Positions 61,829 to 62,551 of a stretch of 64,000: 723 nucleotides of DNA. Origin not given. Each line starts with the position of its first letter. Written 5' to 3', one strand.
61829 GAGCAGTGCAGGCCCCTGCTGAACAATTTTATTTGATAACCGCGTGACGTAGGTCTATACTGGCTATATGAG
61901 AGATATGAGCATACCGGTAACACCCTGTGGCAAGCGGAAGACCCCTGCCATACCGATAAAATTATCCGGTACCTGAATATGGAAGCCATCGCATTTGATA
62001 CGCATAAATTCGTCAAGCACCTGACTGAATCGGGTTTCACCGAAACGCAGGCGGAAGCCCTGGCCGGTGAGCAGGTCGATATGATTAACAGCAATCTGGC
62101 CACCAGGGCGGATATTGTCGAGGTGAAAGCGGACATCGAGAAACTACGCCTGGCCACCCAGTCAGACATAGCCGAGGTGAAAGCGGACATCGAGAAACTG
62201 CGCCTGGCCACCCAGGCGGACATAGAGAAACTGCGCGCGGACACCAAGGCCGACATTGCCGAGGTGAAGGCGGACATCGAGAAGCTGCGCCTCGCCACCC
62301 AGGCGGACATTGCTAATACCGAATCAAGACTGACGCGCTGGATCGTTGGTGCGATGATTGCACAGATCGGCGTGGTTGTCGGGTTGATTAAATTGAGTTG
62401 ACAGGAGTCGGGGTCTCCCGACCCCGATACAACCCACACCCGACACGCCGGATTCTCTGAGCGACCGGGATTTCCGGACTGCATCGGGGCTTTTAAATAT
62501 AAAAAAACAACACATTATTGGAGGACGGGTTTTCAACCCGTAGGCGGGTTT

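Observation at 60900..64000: Tandemly duplicated DUF1640-like genes with 54-bp in-frame repeat arrays and 120-bp upstream repeat arrays differing in copy number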

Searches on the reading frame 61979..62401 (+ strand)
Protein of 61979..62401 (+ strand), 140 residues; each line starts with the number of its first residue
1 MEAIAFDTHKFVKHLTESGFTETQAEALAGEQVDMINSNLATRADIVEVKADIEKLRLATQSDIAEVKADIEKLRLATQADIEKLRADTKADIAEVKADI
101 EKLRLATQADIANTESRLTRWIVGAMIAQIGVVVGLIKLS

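Call 4: search_protein_families(library=pfam, proteins=[window:61979-62401:+], max_evalue=1)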
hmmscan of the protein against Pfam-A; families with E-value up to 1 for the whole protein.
window:61979-62401:+ (140 aa): 14 families
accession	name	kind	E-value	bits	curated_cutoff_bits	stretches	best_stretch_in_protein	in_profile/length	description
PF07798.16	CCDC90-like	-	5.2e-15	56.2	33.5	2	6-110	1-105/175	Coiled-coil domain-containing protein 90-like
PF18924.5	DUF5674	-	0.00053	20.4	27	1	77-112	7-42/109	Protein of unknown function (DUF5674)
PF05597.16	Phasin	-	0.0064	17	28.8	1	7-89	32-114/126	Poly(hydroxyalcanoate) granule associated protein (phasin)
PF04513.17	Baculo_PEP_C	-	0.012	16.1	38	1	30-119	13-102/140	Baculovirus polyhedron envelope protein, PEP, C terminus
PF23404.1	FAZ1_C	-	0.014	16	27.6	0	48-74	13-35/35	FAZ1, C-terminal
PF05823.17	Gp-FAR-1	-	0.017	16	29.2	1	67-124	53-110/149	Nematode fatty acid retinoid binding protein (Gp-FAR-1)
PF19508.4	DUF6042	-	0.019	15.1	26.8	1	25-105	130-217/219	Family of unknown function (DUF6042)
PF06810.17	Phage_scaffold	-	0.027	14.9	35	1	15-113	6-103/170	Phage capsid assembly scaffolding protein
PF15035.11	Rootletin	-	0.06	13.8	36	0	28-116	95-182/188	Ciliary rootlet component, centrosome cohesion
PF16888.10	YwqH-like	-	0.082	13.6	33.7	0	82-114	8-40/123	YwqH-like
PF01655.23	Ribosomal_L32e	-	0.097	13.4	25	0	1-24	39-62/108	Ribosomal protein L32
PF24309.1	IMEF_Flp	-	0.19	12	27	0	6-27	85-106/135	IMEF cargo Flp protein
PF03245.18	Phage_lysis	-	0.37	11.4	25.4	1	59-119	11-66/126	Bacteriophage Rz lysis protein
PF07352.17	Phage_Mu_Gam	-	0.57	10.6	28.3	1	63-105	10-52/149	Bacteriophage Mu Gam like protein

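Call 14: find_encoding_contigs(protein=window:61979-62401:+, flank=10000, max_places=10)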
Protein window:61979-62401:+ (140 aa): no gene with exactly this product is on record in the collection.

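Call 21: find_homologous_proteins(query=window:61979-62398:+, max_evalue=0.001)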
Query window:61979-62398:+ (140 aa): 309 proteins with E <= 0.001 among 8000 candidates; the best 120 are listed.
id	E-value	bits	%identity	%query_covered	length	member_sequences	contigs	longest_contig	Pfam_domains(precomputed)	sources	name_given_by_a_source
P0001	6.9e-86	302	83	100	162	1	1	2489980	PF07798.17,PF18924.5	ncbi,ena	-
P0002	1.3e-82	292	78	100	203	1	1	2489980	PF07798.17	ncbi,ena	-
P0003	8.9e-78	276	87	100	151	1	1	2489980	PF07798.17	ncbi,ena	-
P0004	4.4e-77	274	100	100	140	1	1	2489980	PF07798.17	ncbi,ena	-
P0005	8.9e-77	273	78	100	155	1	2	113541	PF07798.17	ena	-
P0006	1.1e-73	263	79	100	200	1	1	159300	PF07798.17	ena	-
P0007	8.1e-70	250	91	100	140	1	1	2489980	PF07798.17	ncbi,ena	-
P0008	2.5e-64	233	83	100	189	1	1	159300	PF07798.17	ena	-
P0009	1.4e-60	221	81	100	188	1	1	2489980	PF07798.17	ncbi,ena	-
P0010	9.1e-57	208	72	100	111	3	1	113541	PF07798.17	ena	-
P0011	1.2e-49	185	73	100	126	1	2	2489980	PF07798.17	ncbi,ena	-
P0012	7.3e-47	176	60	99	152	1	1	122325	PF07798.17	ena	-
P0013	9.7e-46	173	54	99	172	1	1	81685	PF15835.11,PF07798.17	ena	-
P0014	5.2e-45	170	55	99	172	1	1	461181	PF15835.11,PF07798.17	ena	-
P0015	1.6e-43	166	64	97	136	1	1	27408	PF07798.17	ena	-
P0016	2.2e-42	162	60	99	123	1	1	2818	PF07798.17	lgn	-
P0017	1.1e-41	160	65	99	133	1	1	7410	PF07798.17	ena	-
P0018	1.1e-41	160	61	99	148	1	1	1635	PF07798.17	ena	-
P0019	1.6e-41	159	57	99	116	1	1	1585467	PF07798.17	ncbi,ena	-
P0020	1.7e-41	159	64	99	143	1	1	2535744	PF07798.17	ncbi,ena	-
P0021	3.0e-41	158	59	99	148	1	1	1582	PF27276.1,PF07798.17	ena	-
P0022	3.0e-41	158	63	99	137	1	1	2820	PF07798.17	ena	-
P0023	8.5e-41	157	59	99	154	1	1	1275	PF28337.1,PF27276.1,PF07798.17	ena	-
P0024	1.1e-40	156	66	99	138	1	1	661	PF07798.17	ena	-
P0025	5.8e-40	154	57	99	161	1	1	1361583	PF07798.17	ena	-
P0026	7.4e-40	154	59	99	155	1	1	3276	PF07798.17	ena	-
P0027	1.3e-39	153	61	99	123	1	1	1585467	PF07798.17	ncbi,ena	-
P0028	2.4e-39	152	57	99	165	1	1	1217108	PF07798.17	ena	-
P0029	2.4e-38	149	52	99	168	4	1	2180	PF28337.1,PF27276.1,PF07798.17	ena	-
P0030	2.4e-38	149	66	99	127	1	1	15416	PF07798.17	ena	-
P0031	3.0e-38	149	57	99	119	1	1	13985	PF07798.17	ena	-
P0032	3.9e-38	148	59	99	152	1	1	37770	PF07798.17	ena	-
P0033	4.1e-38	148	59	99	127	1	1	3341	PF07798.17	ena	-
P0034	4.6e-38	148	65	99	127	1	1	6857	PF07798.17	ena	-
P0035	8.7e-38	147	60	99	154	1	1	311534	PF07798.17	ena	-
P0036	3.3e-37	145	61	97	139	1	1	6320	PF27276.1,PF07798.17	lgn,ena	-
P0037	3.6e-37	145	64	99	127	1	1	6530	PF07798.17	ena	-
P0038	6.9e-37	144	52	99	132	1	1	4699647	PF07798.17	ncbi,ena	-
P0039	1.2e-36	143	62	99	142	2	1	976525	PF07798.17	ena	-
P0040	1.5e-36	143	52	99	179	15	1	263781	PF15835.11,PF07798.17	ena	-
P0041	3.5e-36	142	58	99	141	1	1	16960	PF07798.17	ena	-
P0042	5.6e-36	141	58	99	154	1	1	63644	PF07798.17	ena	-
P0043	9.3e-36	141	55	99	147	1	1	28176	PF07798.17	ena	-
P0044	1.4e-35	140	58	99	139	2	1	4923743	PF07798.17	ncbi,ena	-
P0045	2.6e-35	139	46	99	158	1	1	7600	PF07798.17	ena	-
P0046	3.4e-35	139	61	99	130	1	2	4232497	PF07798.17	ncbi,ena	-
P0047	5.9e-35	138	58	99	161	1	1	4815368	PF15835.11,PF07798.17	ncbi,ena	-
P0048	1.5e-34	137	60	99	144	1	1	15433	PF07798.17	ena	-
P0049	1.7e-34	136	58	99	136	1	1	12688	PF07798.17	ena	-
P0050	2.2e-34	136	59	99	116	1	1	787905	PF07798.17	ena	-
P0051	2.6e-34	136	58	99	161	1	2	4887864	PF15835.11,PF07798.17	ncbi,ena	-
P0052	2.7e-34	136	43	99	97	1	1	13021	PF07798.17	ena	-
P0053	2.9e-34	136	59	99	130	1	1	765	PF07798.17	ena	-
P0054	3.4e-34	136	53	99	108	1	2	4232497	PF07798.17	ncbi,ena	-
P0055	3.9e-34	135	45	97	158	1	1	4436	PF07798.17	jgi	-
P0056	1.4e-33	134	44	99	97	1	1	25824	PF07798.17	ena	-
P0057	3.2e-33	132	60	99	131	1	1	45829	PF07798.17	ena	-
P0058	4.8e-33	132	58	99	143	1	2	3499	PF07798.17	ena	-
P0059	9.9e-33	131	56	99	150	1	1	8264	PF07798.17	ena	-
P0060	1.0e-32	131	56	99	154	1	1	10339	PF01442.24,PF07798.17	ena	-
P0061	1.0e-32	131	52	99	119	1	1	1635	PF07798.17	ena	-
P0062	1.1e-32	131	43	99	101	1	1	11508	PF07798.17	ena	-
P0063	1.3e-32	130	57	99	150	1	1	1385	PF07798.17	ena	-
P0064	1.8e-32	130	53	99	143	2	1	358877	PF07798.17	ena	-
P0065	2.0e-32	130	53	99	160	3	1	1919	PF07798.17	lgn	-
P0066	2.1e-32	130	59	99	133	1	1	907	PF07798.17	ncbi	-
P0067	2.3e-32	130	54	99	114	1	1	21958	PF07798.17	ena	-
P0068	3.1e-32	129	50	99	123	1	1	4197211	PF07798.17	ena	-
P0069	3.9e-32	129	56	99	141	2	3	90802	PF07798.17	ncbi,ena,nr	ncbi:MAG: DUF1640 domain-containing protein [bacterium]|nr:DUF1640 domain-containing protein [bacter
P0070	5.0e-32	129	53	99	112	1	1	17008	PF07798.17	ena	-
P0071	6.7e-32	128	55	99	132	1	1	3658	PF07798.17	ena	-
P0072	1.4e-31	127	55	99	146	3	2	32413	PF07798.17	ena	-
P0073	1.5e-31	127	54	99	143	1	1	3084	PF07798.17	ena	-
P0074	1.6e-31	127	50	99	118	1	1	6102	PF07798.17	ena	-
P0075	1.7e-31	127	61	99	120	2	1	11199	PF07798.17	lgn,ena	-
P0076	1.8e-31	127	56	99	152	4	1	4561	PF07798.17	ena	-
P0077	4.8e-31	125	53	99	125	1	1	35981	PF07798.17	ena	-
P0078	6.3e-31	125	50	99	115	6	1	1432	PF07798.17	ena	-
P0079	8.4e-31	125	44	97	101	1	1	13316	PF07798.17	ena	-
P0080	1.6e-30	124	43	98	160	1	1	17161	PF07798.17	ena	-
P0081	1.7e-30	124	51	99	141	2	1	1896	PF07798.17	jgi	-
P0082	1.9e-30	123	56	99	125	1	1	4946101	PF07798.17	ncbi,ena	-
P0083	2.1e-30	123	50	97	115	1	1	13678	PF07798.17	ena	-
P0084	2.3e-30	123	61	97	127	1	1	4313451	PF07798.17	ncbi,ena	-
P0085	5.0e-30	122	43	97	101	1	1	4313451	PF07798.17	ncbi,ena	-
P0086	6.5e-30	122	50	96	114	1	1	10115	PF07798.17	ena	-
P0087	8.1e-30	121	55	99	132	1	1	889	PF07798.17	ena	-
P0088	8.6e-30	121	53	99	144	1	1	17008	PF07798.17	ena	-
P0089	1.1e-29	121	54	99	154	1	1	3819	PF07798.17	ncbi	-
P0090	1.2e-29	121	56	99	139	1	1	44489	PF07798.17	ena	-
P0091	1.3e-29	121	43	97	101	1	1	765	PF07798.17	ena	-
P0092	1.4e-29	121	56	90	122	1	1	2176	PF07798.17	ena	-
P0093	2.0e-29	120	58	99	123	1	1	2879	PF27276.1,PF07798.17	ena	-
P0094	2.3e-29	120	58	98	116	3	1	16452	PF07798.17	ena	-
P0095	2.5e-29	120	57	99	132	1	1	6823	PF07798.17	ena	-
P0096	3.3e-29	119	57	99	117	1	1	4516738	PF07798.17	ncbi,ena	-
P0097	3.5e-29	119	51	97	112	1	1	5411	PF07798.17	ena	-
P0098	4.9e-29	119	50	99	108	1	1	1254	PF07798.17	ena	-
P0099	6.9e-29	118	54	99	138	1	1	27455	PF07798.17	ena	-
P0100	8.4e-29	118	52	99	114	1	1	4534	PF07798.17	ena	-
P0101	1.6e-28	117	54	99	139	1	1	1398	PF07798.17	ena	-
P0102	2.4e-28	117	53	99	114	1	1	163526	PF07798.17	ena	-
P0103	3.0e-28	116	49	99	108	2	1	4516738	PF07798.17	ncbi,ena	-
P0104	3.7e-28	116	50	98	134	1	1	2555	PF07798.17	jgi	-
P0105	3.9e-28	116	51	99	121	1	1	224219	PF07798.17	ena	-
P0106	4.3e-28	116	51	99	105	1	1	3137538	PF07798.17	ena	-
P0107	8.1e-28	115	48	99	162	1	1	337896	PF07798.17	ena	-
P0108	1.7e-27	114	49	97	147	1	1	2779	PF27276.1,PF07798.17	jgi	-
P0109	1.9e-27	114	52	97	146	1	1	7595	PF07798.17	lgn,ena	-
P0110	2.3e-27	114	53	99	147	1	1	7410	PF07798.17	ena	-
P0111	4.3e-27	113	53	99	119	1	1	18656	PF07798.17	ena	-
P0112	4.8e-27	112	53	99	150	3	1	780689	PF07798.17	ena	-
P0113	5.6e-27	112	49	99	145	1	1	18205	PF07798.17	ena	-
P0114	5.9e-27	112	50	99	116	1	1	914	PF07798.17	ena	-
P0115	7.6e-27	112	55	97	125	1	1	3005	PF07798.17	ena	-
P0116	8.4e-27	112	56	97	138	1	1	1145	PF07798.17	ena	-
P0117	2.1e-26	110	55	99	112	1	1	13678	PF07798.17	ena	-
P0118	2.4e-26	110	52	99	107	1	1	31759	PF07798.17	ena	-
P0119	4.6e-26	109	53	99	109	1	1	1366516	PF07798.17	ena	-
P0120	7.1e-26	109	47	94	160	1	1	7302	PF27276.1,PF07798.17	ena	-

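Call 23: find_encoding_contigs(protein=P0004, flank=10000, max_places=10)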
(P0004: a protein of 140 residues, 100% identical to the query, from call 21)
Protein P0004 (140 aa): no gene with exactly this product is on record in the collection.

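Call 25: list_cluster_members(proteins=[P0004, P0001, P0002, P0009, P0019, P0020, P0038, P0044])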
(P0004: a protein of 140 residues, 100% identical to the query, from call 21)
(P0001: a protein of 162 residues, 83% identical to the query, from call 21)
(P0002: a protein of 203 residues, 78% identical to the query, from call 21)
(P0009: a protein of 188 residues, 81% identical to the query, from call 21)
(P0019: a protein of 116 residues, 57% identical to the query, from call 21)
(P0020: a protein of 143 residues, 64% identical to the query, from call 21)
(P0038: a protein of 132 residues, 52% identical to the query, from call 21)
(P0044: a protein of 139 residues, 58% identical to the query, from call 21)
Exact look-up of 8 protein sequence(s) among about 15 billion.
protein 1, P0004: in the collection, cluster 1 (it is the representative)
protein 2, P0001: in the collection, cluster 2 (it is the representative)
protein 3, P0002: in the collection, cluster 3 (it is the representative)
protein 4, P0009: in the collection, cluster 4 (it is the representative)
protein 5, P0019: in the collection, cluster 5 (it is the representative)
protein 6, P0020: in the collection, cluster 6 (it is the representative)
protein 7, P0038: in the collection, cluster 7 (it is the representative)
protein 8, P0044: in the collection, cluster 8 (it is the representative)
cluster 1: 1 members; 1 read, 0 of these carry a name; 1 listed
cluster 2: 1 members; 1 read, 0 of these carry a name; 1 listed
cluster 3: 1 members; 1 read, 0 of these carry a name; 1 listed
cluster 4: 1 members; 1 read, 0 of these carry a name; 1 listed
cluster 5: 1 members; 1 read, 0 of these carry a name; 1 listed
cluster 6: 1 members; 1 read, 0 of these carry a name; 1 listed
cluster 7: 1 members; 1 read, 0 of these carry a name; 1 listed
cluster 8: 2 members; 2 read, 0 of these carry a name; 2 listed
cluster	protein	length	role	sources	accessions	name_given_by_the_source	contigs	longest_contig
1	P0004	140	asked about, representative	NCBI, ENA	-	-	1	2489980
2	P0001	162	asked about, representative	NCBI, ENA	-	-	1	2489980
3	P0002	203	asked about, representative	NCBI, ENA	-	-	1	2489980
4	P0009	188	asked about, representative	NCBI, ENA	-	-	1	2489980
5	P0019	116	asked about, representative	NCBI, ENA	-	-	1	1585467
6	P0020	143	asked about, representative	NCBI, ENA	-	-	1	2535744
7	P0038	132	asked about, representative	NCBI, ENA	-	-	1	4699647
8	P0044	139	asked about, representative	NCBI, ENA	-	-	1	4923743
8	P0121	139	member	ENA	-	-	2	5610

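Call 26: find_related_loci(query=window:61979-62398:+, collection=genome_contigs, flank=4000)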
Query window:61979-62398:+ (140 aa) in genome_contigs; peptide patterns used: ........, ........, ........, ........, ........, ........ (x = any residue, [..] = any of these).
474 stretches matched a pattern; 85 encode a relative of the query (tblastn E <= 1e-3); the best 80 are kept; 79 distinct loci.
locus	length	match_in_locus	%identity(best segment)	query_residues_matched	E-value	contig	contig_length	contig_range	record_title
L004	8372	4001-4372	61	2-139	7e-46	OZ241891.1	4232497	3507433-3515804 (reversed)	MAG: Limisphaerales bacterium isolate 13428dcb-cd66-474c-a4e8-c35200876364 genome assembly, chromosome: 1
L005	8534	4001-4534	52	2-139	5e-45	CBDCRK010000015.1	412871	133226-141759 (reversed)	MAG: uncultured Candidatus Binatia bacterium isolate c14ce093-c1b4-4a9f-a633-4da5294aefe4 genome assembly, contig: conti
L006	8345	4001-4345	61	2-137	4e-43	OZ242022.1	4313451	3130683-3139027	MAG: Limisphaerales bacterium isolate ef39fcb1-bf04-4775-9bfc-b1aaebe32656 genome assembly, chromosome: 1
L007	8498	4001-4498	52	2-133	8e-41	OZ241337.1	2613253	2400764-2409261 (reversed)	MAG: Nitrospirales bacterium isolate f26259d3-4dc5-40e9-b64d-64c16dbef0a4 genome assembly, chromosome: 1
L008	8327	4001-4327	55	2-139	2e-38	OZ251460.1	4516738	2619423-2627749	MAG: Limisphaerales bacterium isolate 2f8dc77b-15da-45c1-ae04-c50d9079170f genome assembly, chromosome: 1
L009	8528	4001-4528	45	2-139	4e-36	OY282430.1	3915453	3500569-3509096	MAG: uncultured Pseudomonadales bacterium genome assembly, chromosome: 1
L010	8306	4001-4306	49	2-139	3e-35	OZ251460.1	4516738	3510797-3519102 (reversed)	MAG: Limisphaerales bacterium isolate 2f8dc77b-15da-45c1-ae04-c50d9079170f genome assembly, chromosome: 1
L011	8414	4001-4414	50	2-139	5e-35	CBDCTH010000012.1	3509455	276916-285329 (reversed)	MAG: Gammaproteobacteria bacterium isolate a8af13e8-0241-4292-a4be-8c867e9427f0 genome assembly, contig: contig_12, whol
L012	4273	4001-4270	61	2-101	4e-28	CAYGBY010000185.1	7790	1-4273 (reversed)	MAG TPA_asm: uncultured Pseudomonadales bacterium isolate ERP110561_co1_65 genome assembly, contig: NODE_5976_length_779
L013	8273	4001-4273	43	2-139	1e-26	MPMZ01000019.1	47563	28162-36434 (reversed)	MAG: Nitrospira sp. bin75 NODE_1270_length_47563_cov_12.6431_ID_2539, whole genome shotgun sequence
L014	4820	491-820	45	2-140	4e-26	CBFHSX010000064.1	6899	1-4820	MAG: Alphaproteobacteria bacterium isolate Co_bin_142_permissive genome assembly, contig: Co_bin_142_permissive_c64, who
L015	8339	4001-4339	38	2-139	5e-25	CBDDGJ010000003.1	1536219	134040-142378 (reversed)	MAG: Parvibaculaceae bacterium isolate 75ab7c84-7276-4656-8393-95c2bd09dc1a genome assembly, contig: contig_3, whole gen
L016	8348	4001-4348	44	1-138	2e-24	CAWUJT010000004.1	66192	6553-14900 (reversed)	MAG: uncultured Thalassobacter sp. isolate SRR17458609_metabat2_12_1705322952 genome assembly, contig: ERZ21854014.14, w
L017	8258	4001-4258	43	2-137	4e-24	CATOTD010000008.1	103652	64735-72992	MAG: uncultured Gammaproteobacteria bacterium isolate c9384745-b4ed-45cf-9858-4c0dbdcb8ef8 genome assembly, contig: cont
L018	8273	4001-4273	38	2-139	3e-23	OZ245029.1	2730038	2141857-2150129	MAG: Nitrospirales bacterium isolate 388c807a-7da8-408b-ad08-f544d289470f genome assembly, chromosome: 1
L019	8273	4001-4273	39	2-139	9e-23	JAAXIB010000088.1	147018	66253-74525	MAG: Nitrospirales bacterium isolate Plut_88904 unfiltered_Plut_88904_genomic_contig_85365, whole genome shotgun sequenc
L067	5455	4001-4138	46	1-46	2e-8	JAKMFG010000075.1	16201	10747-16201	MAG: Alphaproteobacteria bacterium isolate MOX_bin66 PPB.contigs.fa_k127_84128, whole genome shotgun sequence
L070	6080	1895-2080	40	1-63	4e-8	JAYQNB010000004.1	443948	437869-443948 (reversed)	MAG: Alphaproteobacteria bacterium isolate SD4486_NP_metabat_bins_2.tsv.118 contig_21718_pilon, whole genome shotgun seq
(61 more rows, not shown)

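Call 27: find_encoding_contigs(protein=P0006, flank=8000, max_places=4)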
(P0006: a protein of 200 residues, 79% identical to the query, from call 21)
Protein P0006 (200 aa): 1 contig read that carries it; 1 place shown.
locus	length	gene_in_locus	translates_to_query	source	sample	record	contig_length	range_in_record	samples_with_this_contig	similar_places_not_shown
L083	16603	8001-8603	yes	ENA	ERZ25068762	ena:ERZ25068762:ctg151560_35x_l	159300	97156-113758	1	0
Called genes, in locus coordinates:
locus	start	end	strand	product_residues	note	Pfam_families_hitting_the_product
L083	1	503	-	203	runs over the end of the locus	PF01195:Pept_tRNA_hydro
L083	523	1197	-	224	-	PF01386:Ribosomal_L25p, PF14693:Ribosomal_TL5_C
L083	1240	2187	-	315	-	PF13793:Pribosyltran_N, PF00156:Pribosyltran, PF14572:Pribosyl_synth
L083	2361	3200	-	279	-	PF00288:GHMP_kinases_N, PF08544:GHMP_kinases_C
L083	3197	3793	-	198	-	PF03550:LolB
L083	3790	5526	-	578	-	PF21033:RMD1-3 (faint), PF13414:TPR_11 (faint), PF25064:ARM_TT21_5th (faint), PF25062:ARM_TT21_N (weak), PF23914:TPR_CcmH_CycH (weak), PF14559:TPR_19 (weak), PF13432:TPR_16 (weak), PF13424:TPR_12, +17 more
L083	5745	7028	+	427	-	PF05201:GlutR_N, PF01488:Shikimate_DH, PF00745:GlutR_dimer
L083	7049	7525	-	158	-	-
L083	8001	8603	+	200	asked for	PF07798:CCDC90-like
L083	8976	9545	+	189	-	PF07798:CCDC90-like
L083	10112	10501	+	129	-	-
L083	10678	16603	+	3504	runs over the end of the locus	PF13517:FG-GAP_3 (faint), PF16184:Cadherin_3, PF01839:FG-GAP (weak), PF14312:FG-GAP_2 (faint), PF01839:FG-GAP, PF16184:Cadherin_3, PF01839:FG-GAP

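Call 28: find_encoding_contigs(protein=P0005, flank=8000, max_places=4)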
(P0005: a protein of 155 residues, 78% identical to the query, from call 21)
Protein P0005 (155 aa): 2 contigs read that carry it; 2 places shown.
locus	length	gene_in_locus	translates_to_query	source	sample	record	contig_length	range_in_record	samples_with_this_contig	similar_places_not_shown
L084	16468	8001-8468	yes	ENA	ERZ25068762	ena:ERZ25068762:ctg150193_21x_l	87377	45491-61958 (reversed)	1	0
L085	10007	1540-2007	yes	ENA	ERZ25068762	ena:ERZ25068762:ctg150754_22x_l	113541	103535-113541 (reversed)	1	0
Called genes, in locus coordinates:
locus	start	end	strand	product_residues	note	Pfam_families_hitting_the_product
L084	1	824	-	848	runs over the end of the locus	PF01624:MutS_I, PF05188:MutS_II, PF05192:MutS_III, PF05190:MutS_IV, PF00488:MutS_V, PF27441:MutS_C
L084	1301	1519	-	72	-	-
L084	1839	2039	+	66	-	PF00830:Ribosomal_L28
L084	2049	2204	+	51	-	PF00471:Ribosomal_L33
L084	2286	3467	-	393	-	PF00487:FA_desaturase, PF01610:DDE_Tnp_ISL3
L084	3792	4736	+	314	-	PF00005:ABC_tran, PF13304:AAA_21 (faint)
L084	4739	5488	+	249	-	PF01061:ABC2_membrane, PF12679:ABC2_membrane_2, PF12730:ABC2_membrane_4, PF12698:ABC2_membrane_3, PF13346:ABC2_membrane_5 (weak)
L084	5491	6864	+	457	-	PF23357:DUF7088, PF09822:ABC_transp_aux, PF14258:DUF4350 (weak), PF23355:IFT52_GIFT (faint)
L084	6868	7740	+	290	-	PF14238:DUF4340 (weak)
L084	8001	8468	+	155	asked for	PF07798:CCDC90-like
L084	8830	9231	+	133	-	-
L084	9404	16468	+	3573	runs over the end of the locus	PF13517:FG-GAP_3 (faint), PF16184:Cadherin_3, PF01839:FG-GAP (weak), PF14312:FG-GAP_2 (faint), PF01839:FG-GAP, PF16184:Cadherin_3, PF01839:FG-GAP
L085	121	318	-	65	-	-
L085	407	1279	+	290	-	PF14238:DUF4340 (weak)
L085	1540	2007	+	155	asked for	PF07798:CCDC90-like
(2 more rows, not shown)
